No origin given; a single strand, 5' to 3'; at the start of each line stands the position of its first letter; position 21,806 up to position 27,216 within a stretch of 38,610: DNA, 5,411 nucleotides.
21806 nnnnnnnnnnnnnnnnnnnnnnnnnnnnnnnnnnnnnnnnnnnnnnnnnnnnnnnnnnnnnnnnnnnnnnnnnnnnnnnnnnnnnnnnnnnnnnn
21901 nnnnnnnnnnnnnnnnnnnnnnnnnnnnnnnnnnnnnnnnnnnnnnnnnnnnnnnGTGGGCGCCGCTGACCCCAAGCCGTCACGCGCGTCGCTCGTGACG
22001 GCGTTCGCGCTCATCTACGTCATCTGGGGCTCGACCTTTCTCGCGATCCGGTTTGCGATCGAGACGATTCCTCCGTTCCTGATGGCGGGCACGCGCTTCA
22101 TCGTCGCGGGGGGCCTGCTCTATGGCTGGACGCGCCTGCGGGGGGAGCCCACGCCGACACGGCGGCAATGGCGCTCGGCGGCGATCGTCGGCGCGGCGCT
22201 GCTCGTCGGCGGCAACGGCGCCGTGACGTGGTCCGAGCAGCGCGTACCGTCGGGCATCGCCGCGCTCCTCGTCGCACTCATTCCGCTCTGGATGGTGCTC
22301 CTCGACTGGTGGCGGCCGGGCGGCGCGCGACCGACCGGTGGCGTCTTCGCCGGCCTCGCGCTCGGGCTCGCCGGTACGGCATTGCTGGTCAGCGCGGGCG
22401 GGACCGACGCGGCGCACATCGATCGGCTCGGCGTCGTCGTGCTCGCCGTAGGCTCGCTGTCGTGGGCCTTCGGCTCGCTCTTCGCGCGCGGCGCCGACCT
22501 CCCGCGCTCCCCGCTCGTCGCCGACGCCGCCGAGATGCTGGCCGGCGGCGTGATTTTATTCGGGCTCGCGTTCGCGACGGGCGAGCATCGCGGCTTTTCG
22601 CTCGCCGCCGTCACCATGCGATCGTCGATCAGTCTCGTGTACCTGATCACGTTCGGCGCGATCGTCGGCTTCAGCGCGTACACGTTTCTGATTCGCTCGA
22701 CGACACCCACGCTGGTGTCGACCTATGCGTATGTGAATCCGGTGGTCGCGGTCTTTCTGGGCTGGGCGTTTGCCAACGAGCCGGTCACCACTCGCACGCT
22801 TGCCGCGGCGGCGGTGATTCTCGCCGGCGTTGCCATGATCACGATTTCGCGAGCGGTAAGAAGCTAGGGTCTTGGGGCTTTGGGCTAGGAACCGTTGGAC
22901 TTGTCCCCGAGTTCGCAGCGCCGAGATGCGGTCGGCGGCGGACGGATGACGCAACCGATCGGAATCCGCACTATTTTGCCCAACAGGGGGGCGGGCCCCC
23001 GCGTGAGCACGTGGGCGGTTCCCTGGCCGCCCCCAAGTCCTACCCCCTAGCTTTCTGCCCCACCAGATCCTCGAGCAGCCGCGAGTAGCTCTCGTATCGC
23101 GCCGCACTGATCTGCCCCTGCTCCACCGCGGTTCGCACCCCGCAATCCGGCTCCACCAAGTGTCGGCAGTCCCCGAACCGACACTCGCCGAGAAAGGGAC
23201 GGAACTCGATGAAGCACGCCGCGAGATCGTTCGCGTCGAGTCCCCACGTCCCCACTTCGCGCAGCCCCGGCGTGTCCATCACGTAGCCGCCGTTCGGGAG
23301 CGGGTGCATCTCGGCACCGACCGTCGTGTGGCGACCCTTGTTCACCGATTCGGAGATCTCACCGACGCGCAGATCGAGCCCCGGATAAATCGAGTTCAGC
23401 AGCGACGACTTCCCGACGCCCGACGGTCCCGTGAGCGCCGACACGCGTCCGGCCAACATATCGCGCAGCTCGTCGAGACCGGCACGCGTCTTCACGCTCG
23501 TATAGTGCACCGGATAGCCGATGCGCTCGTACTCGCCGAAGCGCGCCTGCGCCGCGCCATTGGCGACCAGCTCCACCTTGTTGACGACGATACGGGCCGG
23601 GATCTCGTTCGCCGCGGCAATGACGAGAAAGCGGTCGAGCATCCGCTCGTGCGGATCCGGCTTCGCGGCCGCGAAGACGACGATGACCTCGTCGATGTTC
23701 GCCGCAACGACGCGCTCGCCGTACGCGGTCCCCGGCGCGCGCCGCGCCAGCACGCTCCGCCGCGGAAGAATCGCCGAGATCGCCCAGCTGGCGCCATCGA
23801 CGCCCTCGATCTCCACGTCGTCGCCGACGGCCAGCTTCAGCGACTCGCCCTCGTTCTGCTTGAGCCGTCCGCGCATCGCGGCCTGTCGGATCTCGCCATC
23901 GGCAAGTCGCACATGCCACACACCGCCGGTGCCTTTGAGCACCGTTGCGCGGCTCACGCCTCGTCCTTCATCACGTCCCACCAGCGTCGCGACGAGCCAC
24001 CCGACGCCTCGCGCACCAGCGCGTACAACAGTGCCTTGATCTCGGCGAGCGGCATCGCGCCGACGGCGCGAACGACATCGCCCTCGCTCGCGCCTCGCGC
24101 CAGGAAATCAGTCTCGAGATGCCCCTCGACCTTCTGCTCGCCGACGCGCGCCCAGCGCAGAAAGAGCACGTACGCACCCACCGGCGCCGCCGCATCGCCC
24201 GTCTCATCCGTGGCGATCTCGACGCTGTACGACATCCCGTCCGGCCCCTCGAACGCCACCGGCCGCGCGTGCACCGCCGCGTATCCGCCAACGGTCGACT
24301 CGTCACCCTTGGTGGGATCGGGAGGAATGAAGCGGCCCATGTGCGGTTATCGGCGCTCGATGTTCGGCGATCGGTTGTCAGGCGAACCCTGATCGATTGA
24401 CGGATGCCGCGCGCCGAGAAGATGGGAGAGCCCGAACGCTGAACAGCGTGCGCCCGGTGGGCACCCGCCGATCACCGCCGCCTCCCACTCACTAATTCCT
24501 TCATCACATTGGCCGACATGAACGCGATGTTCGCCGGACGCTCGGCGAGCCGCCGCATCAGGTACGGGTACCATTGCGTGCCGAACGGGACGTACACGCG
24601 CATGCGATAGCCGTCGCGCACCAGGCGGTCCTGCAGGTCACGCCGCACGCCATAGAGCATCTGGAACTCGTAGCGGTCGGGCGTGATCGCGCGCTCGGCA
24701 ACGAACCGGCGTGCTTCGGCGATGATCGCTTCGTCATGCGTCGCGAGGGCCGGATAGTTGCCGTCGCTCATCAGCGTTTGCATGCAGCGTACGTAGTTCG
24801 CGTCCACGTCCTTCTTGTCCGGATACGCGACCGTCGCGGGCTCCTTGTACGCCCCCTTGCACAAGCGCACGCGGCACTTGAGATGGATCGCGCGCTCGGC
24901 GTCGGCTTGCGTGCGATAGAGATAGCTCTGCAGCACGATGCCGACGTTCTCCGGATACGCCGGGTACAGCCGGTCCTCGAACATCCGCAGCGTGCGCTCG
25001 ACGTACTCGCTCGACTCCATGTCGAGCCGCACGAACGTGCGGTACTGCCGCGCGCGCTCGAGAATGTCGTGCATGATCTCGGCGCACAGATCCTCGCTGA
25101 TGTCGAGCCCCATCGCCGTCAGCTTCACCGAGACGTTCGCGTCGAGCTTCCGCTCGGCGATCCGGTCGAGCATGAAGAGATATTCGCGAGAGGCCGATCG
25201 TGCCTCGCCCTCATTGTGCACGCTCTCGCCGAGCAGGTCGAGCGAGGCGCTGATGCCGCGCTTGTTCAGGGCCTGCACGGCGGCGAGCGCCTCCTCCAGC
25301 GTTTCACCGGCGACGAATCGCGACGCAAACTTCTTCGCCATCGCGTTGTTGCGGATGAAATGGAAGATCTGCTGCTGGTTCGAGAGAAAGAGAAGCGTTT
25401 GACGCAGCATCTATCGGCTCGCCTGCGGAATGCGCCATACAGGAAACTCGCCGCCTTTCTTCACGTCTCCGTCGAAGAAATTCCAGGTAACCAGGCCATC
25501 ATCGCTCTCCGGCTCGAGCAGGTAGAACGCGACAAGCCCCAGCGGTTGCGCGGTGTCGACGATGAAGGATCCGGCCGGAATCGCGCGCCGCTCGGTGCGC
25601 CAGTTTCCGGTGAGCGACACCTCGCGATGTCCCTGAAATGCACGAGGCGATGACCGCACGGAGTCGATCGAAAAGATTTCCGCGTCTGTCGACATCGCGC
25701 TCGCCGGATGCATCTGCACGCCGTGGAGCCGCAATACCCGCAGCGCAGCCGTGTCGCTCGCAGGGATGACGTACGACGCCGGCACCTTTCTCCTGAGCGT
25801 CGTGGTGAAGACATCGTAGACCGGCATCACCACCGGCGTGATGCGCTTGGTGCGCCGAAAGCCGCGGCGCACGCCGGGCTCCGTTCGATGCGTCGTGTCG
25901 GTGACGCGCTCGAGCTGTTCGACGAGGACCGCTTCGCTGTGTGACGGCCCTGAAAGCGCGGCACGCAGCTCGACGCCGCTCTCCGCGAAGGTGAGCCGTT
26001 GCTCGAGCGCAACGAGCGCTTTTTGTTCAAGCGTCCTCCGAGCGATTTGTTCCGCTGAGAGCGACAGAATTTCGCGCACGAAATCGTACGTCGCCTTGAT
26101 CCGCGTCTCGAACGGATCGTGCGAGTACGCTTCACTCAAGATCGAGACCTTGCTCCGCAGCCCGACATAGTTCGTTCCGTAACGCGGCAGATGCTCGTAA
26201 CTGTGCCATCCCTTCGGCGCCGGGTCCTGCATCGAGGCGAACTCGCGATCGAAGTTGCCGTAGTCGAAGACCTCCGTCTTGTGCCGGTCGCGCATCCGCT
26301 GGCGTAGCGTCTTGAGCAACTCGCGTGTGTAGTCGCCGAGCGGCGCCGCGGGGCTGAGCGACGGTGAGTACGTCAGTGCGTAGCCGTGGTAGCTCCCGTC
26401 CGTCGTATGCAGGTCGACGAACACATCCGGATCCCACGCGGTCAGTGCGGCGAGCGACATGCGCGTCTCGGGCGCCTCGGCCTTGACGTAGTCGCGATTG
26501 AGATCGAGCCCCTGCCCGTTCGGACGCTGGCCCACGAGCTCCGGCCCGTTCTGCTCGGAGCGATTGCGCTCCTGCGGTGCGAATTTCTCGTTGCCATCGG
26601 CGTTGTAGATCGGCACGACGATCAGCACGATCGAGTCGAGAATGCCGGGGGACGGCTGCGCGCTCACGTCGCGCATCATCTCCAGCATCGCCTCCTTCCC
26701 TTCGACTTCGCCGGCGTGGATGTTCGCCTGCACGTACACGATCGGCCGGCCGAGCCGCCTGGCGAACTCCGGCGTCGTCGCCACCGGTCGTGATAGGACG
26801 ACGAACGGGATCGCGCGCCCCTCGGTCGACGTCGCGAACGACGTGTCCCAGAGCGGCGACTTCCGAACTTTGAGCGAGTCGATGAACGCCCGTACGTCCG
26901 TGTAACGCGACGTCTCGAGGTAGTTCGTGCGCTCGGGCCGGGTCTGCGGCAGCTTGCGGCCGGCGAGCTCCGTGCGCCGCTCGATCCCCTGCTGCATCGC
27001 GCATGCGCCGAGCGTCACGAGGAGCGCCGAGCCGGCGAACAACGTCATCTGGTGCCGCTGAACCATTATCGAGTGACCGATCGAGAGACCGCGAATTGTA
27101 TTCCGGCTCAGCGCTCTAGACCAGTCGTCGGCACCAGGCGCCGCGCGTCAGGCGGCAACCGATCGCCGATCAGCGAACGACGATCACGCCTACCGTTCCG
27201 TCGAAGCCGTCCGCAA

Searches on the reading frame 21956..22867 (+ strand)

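Call 54: search_protein_families(library=pfam, proteins=[window:21956-22867:+], max_evalue=0.001)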
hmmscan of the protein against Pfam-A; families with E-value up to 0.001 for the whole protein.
window:21956-22867:+ (303 aa): 1 family
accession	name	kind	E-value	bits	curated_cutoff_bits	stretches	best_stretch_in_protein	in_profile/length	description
PF00892.27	EamA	-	3.5e-33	115.2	28.2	2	17-145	7-134/135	EamA-like transporter family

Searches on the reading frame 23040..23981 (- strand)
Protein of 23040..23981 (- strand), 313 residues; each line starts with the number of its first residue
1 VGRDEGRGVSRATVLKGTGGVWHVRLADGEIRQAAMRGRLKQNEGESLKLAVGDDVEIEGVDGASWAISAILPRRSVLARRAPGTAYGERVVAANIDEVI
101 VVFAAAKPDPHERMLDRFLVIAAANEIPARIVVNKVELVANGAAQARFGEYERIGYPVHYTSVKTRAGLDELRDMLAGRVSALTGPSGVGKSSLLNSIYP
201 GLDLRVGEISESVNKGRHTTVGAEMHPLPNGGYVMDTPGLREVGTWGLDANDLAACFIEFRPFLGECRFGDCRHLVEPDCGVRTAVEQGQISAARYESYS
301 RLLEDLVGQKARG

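Call 54: search_protein_families(library=pfam, proteins=[window:23040-23981:-], max_evalue=0.001)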
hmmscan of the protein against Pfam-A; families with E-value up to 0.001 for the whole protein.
window:23040-23981:- (313 aa): 4 families
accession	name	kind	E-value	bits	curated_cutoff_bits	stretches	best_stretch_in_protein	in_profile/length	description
PF03193.22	RsgA_GTPase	-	2.5e-55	187.4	30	1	71-246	1-174/174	RsgA GTPase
PF16745.11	RsgA_N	-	3e-06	27.3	27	1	13-60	3-46/54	RsgA N-terminal domain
PF00005.33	ABC_tran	-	7.2e-05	23.8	25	1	177-215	10-51/137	ABC transporter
PF01926.29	MMR_HSR1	-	0.00019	22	21.9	0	182-242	3-58/113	50S ribosome-binding GTPase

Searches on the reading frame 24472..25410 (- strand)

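Call 54: search_protein_families(library=pfam, proteins=[window:24472-25410:-], max_evalue=0.001)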
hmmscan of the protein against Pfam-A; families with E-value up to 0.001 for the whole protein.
window:24472-25410:- (312 aa): 1 family
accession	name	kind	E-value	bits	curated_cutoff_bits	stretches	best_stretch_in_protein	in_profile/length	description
PF01619.24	Pro_dh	-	2.4e-41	142.6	27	1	42-299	2-277/278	Proline dehydrogenase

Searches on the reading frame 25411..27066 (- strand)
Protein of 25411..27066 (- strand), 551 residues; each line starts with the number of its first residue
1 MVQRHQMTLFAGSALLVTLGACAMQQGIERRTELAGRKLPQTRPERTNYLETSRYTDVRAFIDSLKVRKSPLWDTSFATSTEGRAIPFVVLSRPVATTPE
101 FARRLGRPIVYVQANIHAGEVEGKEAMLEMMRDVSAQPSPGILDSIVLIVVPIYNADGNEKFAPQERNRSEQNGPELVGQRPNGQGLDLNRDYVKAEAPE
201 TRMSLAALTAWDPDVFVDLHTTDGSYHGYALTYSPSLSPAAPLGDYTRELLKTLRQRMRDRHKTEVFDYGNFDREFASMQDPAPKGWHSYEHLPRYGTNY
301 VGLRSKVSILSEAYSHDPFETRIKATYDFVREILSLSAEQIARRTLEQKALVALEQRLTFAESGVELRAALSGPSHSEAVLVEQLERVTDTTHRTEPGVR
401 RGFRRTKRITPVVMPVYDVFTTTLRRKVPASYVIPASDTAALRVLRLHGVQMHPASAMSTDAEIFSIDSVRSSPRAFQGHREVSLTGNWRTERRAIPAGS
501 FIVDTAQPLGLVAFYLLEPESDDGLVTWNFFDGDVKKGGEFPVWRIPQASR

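Call 54: search_protein_families(library=pfam, proteins=[window:25411-27066:-], max_evalue=0.001)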
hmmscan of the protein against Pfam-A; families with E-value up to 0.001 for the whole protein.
window:25411-27066:- (551 aa): 1 family
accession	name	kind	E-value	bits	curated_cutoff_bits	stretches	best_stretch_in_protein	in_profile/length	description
PF00246.29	Peptidase_M14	-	2.9e-15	57.1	21.6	1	60-221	3-183/286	Zinc carboxypeptidase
